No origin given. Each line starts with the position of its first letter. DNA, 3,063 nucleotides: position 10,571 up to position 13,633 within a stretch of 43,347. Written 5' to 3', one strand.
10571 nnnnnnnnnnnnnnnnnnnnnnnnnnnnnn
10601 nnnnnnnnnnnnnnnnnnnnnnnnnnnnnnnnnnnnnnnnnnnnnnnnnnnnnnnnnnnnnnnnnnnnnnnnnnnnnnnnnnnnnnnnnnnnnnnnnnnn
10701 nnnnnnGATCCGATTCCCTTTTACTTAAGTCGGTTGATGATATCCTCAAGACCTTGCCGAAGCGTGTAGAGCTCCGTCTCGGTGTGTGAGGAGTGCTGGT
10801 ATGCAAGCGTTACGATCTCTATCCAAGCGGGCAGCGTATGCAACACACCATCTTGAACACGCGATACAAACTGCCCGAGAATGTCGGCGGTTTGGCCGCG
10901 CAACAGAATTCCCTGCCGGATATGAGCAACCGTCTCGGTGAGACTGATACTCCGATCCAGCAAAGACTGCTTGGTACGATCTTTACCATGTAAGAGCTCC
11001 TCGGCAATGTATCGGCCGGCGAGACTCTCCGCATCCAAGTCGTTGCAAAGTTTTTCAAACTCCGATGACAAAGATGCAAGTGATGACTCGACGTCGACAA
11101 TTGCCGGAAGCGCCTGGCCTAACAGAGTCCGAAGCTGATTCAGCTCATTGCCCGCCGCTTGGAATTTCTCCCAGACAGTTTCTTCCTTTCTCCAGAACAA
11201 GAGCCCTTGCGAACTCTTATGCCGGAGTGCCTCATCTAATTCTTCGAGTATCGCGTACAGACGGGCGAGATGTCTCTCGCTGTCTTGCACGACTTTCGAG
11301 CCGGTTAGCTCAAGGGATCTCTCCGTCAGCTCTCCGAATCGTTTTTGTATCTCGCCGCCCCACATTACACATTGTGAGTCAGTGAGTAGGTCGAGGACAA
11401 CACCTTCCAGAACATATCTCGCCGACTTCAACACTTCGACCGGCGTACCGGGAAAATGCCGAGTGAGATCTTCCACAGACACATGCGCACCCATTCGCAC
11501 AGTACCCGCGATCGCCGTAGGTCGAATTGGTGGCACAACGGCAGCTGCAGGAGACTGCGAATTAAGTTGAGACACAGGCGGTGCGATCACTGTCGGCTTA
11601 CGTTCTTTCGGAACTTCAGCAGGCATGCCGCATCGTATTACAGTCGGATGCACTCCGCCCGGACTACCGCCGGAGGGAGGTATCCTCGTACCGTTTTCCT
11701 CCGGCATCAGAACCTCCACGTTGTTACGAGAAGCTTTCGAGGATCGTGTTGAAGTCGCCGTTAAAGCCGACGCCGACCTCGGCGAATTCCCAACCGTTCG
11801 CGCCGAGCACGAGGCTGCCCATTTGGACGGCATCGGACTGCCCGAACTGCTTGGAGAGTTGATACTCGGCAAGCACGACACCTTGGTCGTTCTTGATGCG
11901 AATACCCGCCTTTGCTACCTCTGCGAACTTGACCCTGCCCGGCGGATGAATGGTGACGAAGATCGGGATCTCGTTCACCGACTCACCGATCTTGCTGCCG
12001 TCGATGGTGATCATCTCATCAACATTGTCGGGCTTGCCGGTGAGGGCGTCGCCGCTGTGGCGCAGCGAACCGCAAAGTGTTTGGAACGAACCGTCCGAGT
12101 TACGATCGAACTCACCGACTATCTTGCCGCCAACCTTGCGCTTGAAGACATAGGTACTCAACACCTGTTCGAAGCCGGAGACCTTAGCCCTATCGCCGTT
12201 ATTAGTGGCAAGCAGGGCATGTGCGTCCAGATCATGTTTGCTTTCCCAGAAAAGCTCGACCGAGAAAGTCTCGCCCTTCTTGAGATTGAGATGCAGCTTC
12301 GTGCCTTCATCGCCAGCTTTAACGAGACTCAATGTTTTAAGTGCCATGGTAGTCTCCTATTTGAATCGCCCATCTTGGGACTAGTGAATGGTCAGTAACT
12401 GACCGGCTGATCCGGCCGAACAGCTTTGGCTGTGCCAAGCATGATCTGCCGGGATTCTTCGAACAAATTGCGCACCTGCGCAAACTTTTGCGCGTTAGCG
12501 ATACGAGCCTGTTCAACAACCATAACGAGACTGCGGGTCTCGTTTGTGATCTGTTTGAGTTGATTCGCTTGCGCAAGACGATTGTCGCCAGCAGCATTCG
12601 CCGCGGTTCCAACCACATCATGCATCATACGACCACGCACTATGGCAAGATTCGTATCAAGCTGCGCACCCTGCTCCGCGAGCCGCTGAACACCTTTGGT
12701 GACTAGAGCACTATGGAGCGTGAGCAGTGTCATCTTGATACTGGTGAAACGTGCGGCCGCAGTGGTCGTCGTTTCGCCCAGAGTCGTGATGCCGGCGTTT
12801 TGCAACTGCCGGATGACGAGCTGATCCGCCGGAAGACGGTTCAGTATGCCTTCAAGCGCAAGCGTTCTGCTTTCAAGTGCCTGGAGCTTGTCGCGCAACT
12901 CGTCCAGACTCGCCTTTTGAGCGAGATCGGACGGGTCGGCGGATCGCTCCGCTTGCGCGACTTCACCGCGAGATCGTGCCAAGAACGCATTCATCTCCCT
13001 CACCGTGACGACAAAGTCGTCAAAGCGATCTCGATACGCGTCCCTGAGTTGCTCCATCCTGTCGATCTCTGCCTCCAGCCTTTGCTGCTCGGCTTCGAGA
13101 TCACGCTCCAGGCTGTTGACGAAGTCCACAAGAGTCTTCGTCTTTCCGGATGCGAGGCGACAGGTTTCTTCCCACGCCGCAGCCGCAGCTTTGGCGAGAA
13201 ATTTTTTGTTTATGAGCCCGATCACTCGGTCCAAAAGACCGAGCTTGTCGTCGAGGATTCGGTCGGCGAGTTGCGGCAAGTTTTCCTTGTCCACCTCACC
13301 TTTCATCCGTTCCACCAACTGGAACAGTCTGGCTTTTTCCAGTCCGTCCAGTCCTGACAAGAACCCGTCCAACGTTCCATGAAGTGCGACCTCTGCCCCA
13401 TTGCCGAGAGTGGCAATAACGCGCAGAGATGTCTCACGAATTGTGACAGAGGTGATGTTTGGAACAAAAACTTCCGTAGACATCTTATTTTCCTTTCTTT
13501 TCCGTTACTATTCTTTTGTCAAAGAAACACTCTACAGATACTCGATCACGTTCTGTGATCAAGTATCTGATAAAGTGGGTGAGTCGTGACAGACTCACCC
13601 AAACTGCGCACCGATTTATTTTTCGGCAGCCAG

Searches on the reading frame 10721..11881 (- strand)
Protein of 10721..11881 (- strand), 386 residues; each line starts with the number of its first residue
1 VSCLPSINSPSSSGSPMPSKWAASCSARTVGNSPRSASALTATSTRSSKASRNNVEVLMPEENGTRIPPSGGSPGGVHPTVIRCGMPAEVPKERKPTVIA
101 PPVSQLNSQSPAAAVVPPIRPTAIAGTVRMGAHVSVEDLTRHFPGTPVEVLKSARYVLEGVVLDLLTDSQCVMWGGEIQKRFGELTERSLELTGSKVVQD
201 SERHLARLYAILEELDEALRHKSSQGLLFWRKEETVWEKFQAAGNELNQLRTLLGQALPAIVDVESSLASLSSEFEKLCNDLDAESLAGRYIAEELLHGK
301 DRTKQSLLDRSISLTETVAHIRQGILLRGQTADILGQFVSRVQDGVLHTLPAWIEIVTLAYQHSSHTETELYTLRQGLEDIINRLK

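Call 4: search_protein_families(library=pfam, proteins=[window:10721-11881:-])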
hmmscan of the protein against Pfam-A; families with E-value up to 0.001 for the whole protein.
window:10721-11881:- (386 aa): 0 families

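Call 39: search_protein_families(library=pfam, max_evalue=0.1, proteins=[window:10721-11707:-])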
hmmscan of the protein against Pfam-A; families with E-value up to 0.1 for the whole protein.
window:10721-11707:- (328 aa): 1 family
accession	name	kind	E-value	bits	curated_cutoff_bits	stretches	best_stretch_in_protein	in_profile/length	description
PF05816.16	TelA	-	0.0011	18.5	30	1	110-238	13-148/332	Toxic anion resistance protein (TelA)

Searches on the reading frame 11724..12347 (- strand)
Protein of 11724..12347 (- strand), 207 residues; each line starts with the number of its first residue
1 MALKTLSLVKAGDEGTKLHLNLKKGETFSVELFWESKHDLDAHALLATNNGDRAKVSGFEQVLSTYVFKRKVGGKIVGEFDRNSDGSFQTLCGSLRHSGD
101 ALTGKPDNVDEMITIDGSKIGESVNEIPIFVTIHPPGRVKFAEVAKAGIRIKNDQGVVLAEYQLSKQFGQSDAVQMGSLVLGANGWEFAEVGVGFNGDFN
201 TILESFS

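Call 4: search_protein_families(library=pfam, proteins=[window:11724-12347:-])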
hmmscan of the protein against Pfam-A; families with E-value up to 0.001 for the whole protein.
window:11724-12347:- (207 aa): 1 family
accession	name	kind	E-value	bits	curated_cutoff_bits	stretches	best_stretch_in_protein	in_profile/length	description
PF02342.23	TerD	-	7.5e-22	78.1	25.3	1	89-206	67-187/187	TerD domain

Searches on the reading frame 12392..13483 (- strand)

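Call 5: search_protein_families(library=pfam, proteins=[window:12392-13483:-])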
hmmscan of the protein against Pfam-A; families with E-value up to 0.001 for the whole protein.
window:12392-13483:- (363 aa): 0 families

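Call 39: search_protein_families(library=pfam, max_evalue=0.1, proteins=[window:12392-13483:-])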
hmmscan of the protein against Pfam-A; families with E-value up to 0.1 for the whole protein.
window:12392-13483:- (363 aa): 5 families
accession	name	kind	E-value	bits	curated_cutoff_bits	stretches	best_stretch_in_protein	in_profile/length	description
PF05633.16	ROH1-like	-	0.0027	17.2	21.5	1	81-175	286-380/384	Protein ROH1-like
PF10473.14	CENP-F_leu_zip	-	0.0051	17.3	34.5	1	113-235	17-131/140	Leucine-rich repeats of kinetochore protein Cenp-F/LEK1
PF01025.24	GrpE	-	0.017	15.3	25.8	0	233-279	88-124/165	GrpE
PF05791.16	Bacillus_HBL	-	0.026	14.8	29.1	0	113-180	98-165/177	Bacillus haemolytic enterotoxin (HBL)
PF22132.1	TilS-like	-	0.052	13.5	30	0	329-355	31-57/66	TilS-like substrate binding domain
